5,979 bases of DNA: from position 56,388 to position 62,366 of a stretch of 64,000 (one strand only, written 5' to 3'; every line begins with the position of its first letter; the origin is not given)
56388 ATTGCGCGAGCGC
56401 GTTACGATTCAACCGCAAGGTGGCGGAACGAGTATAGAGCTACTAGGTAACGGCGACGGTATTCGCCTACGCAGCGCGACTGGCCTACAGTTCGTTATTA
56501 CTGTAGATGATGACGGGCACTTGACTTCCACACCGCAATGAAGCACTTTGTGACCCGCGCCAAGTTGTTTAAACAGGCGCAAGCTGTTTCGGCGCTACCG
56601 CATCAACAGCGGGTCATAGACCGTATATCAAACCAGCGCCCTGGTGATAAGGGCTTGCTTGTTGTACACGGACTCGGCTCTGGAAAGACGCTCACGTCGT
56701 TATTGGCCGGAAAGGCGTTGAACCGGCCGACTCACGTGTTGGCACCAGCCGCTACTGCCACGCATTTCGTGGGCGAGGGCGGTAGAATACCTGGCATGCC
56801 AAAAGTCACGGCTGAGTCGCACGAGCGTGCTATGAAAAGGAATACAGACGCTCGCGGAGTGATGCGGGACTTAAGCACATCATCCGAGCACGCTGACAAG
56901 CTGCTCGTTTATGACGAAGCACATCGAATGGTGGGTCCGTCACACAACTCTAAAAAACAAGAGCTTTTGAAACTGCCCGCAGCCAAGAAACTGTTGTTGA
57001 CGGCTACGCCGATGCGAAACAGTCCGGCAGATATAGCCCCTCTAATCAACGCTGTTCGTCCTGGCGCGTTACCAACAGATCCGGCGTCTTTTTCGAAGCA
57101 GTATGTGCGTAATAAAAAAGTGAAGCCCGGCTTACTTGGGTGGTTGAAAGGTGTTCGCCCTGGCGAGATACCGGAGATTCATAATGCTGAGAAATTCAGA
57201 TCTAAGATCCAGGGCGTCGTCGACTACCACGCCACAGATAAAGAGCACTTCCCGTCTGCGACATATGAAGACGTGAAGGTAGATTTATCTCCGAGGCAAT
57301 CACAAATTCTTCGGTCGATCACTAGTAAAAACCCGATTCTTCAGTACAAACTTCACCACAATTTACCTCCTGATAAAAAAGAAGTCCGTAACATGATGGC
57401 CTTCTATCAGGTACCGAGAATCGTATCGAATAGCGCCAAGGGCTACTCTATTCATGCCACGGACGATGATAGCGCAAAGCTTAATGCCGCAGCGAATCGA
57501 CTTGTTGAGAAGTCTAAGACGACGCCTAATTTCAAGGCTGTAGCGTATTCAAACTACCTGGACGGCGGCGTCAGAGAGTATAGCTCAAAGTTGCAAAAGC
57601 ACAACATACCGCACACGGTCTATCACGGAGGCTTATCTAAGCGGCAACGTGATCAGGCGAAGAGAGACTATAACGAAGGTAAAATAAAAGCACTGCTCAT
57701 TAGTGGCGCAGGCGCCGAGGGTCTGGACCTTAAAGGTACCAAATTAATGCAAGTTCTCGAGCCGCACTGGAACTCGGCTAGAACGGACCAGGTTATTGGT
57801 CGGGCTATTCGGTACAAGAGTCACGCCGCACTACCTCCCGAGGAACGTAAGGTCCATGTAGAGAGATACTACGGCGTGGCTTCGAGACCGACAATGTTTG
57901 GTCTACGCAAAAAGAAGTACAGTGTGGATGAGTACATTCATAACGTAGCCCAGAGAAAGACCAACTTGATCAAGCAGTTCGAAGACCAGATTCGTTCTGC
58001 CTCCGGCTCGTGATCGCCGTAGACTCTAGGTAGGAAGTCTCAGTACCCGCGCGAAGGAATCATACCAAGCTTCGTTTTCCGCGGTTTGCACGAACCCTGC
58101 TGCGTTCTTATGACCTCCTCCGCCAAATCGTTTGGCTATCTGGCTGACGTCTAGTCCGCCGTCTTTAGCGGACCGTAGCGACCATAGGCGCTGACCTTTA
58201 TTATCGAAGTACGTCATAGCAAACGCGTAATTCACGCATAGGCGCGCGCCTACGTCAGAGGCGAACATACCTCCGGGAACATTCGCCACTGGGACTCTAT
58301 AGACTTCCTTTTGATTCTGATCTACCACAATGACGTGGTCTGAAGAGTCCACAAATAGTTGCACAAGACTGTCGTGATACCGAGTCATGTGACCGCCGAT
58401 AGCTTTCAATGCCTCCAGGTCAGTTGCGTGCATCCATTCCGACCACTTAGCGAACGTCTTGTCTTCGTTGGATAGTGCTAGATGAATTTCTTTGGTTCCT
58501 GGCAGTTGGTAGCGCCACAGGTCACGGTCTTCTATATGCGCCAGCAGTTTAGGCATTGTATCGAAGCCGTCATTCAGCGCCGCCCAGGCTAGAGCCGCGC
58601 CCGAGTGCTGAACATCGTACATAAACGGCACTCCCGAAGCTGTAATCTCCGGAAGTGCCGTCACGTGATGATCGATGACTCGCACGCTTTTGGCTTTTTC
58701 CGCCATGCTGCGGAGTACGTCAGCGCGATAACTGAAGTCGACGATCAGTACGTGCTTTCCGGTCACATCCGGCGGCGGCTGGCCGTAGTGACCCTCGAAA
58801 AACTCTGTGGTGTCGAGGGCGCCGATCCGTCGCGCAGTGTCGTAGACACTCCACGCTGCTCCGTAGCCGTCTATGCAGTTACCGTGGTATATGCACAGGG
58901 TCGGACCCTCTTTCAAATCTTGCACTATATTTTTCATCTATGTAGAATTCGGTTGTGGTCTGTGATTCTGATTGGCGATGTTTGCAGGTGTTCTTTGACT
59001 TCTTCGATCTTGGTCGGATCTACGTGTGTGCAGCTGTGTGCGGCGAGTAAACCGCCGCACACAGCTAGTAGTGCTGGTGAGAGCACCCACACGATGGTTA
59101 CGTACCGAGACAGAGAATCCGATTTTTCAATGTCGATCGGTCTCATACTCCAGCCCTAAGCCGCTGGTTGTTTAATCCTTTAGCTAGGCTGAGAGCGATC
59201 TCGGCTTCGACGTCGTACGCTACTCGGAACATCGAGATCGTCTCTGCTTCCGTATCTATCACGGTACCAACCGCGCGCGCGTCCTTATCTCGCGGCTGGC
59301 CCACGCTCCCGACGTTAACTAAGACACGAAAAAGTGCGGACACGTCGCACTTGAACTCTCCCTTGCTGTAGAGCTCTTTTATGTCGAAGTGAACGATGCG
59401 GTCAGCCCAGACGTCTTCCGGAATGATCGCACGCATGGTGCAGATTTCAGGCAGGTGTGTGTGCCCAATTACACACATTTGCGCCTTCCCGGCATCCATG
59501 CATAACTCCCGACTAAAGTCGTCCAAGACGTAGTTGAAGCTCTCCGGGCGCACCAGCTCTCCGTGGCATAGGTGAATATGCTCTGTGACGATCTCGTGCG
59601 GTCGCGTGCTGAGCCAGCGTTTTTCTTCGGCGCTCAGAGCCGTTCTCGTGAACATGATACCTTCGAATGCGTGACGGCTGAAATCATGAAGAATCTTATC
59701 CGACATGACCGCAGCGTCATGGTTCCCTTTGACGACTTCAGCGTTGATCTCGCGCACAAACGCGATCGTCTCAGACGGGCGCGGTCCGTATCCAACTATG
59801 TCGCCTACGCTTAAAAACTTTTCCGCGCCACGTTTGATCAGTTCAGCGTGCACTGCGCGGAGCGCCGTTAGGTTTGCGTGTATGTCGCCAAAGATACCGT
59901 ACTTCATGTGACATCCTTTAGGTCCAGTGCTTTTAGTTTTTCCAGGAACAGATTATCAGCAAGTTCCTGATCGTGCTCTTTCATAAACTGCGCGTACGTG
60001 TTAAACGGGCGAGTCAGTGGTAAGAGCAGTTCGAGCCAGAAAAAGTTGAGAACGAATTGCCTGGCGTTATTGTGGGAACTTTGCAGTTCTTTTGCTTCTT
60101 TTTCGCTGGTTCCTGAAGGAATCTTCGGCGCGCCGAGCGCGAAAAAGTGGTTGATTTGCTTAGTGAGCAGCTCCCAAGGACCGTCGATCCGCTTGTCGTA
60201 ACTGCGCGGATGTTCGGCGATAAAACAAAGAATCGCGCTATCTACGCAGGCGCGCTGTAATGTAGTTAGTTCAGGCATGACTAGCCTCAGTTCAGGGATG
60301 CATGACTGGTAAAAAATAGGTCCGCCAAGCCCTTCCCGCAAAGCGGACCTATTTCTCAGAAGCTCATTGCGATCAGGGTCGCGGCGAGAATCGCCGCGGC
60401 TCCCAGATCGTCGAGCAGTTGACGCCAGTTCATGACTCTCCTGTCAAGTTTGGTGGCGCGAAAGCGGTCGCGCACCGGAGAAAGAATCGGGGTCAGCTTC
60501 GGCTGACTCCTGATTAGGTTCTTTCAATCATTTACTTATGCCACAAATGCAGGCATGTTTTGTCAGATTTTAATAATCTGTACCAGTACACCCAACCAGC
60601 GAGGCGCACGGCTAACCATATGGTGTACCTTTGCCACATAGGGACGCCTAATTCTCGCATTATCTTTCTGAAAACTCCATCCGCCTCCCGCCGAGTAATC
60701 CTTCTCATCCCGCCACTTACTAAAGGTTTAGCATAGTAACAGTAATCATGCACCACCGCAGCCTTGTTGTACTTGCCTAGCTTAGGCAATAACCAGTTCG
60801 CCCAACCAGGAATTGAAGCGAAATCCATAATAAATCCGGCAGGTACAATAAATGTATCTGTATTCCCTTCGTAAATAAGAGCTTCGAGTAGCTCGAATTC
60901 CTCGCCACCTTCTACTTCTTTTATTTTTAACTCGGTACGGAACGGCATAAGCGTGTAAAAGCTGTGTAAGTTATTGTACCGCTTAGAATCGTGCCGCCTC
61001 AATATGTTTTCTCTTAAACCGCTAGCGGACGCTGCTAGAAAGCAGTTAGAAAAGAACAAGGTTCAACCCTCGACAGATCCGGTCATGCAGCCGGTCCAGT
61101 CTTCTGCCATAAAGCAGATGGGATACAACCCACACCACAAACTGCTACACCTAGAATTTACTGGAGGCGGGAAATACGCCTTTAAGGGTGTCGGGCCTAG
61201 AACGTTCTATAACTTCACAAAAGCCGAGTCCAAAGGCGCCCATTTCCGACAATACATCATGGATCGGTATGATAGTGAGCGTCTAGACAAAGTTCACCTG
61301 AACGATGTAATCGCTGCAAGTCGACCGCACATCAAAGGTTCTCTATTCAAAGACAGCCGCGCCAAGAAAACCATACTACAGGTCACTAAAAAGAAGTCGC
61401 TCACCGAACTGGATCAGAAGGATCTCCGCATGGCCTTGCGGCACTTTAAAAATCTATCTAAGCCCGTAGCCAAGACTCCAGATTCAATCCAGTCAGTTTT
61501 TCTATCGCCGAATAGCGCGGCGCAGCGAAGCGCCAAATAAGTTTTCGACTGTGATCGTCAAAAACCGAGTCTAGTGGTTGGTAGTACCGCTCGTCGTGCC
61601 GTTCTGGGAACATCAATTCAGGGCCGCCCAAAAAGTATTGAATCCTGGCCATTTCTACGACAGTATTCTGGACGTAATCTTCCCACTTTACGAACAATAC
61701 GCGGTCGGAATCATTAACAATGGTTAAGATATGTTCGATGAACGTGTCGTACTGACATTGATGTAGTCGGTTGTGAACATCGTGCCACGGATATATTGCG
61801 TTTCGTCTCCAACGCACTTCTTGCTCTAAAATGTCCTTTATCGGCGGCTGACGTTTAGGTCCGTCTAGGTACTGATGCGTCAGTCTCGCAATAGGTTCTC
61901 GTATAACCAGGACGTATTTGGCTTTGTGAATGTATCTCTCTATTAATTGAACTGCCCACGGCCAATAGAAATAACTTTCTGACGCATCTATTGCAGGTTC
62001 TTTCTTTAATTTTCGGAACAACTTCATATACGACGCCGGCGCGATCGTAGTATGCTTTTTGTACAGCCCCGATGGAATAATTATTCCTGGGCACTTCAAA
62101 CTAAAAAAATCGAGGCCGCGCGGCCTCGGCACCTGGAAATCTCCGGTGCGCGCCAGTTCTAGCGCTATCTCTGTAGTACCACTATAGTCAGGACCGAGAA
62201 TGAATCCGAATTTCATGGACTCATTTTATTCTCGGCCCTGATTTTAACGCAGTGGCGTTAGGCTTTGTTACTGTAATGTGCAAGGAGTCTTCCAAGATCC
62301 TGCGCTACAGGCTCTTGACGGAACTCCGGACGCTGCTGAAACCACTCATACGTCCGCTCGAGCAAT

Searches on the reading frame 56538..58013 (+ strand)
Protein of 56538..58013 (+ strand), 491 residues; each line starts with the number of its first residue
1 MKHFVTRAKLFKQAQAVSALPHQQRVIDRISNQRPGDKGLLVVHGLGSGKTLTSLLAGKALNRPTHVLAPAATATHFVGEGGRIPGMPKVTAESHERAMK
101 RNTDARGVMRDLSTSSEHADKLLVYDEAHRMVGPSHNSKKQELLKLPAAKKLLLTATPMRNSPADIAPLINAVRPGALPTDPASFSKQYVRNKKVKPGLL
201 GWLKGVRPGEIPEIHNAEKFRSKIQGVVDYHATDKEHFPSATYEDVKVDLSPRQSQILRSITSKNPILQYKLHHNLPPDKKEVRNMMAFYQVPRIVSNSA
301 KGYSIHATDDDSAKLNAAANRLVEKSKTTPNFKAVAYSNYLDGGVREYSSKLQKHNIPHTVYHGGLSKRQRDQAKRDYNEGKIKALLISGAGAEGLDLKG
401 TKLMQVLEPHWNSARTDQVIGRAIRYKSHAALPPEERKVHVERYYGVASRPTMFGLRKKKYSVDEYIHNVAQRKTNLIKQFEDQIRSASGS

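Call 11: search_protein_families(library=pfam, proteins=[window:56538-58013:+], max_evalue=0.01)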
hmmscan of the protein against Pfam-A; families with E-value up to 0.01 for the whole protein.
window:56538-58013:+ (491 aa): 5 families
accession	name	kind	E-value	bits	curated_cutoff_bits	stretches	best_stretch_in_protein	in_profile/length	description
PF00271.37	Helicase_C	-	7.6e-15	55.6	23.5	1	327-426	11-109/110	Helicase conserved C-terminal domain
PF00176.29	SNF2-rel_dom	-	7.4e-11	42.1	24.9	1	116-229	122-214/290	SNF2-related domain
PF04851.21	ResIII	-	8.3e-10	39.3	22.5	2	20-63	5-49/164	Type III restriction enzyme, res subunit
PF00270.35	DEAD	-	9.6e-06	25.9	26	0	121-161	119-163/167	DEAD/DEAH box helicase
PF18766.7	SWI2_SNF2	-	0.00024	21.3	26.7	0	24-63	7-44/221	SWI2/SNF2 ATPase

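Call 12: search_protein_families(library=phrogs, proteins=[window:56538-58013:+], max_evalue=0.001)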
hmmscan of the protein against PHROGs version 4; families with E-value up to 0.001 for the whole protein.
window:56538-58013:+ (491 aa): 4 families
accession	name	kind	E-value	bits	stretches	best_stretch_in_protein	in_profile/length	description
phrog_62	-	DNA, RNA and nucleotide metabolism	1.7e-36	126.2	1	15-430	693-1101/1881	DNA helicase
phrog_16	-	DNA, RNA and nucleotide metabolism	1.9e-12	47.2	2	314-427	474-587/986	DNA helicase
phrog_9690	-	DNA, RNA and nucleotide metabolism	1.1e-05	25.6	1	351-429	178-259/306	DNA helicase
phrog_1685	-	unknown function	0.00089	17.5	0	373-480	1458-1547/2278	-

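Call 56: search_dna_similar(query=window:56538-58013:+, collection=phages, mode=protein, max_rows=15)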
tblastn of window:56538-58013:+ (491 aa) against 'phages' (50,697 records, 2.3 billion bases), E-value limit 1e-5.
Records with a match: 2; places in all: 2; records where one place covers at least 80% of the query: 1.
Best place of each record, by identity: <60% 2.
By first word of the organism name: Pseudanabaena 1; Salmonella 1.
By host as written in the record: Pseudanabaena sp. KCZY-C8 1; Salmonella enterica subsp. enterica serovar Typhimurium ATCC 14028 1.
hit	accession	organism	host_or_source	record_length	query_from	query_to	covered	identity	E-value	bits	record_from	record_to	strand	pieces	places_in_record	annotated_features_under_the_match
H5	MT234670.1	Pseudanabaena phage PA-SR01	Pseudanabaena sp. KCZY-C8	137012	1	487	99%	32.3%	8e-50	189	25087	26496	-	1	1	DEAD/DEAH box helicase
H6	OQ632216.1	Salmonella phage Arash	Salmonella enterica subsp. enterica ...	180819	121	485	74%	35.9%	1e-57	212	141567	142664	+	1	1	DNA helicase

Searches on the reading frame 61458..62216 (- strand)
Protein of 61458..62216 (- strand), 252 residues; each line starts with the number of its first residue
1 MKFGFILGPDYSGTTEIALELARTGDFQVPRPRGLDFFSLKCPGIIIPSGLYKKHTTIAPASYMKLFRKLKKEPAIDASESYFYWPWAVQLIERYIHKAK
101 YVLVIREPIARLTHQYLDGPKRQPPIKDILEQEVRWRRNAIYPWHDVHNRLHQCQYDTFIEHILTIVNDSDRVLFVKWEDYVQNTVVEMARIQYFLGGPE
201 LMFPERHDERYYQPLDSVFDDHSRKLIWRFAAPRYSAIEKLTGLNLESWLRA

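Call 68: search_protein_families(library=pfam, proteins=[window:61458-62216:-], max_evalue=0.001)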
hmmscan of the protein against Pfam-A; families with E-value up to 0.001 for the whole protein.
window:61458-62216:- (252 aa): 2 families
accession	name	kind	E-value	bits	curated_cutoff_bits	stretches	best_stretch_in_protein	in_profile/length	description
PF00685.33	Sulfotransfer_1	-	5.8e-06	26.3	22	1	98-199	90-182/255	Sulfotransferase domain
PF13469.12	Sulfotransfer_3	-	0.00013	22.7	27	1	88-197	114-211/216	Sulfotransferase family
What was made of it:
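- The window encodes a sulfotransferase-domain protein (61458-62216) and an alpha/beta-hydrolase (call 68).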
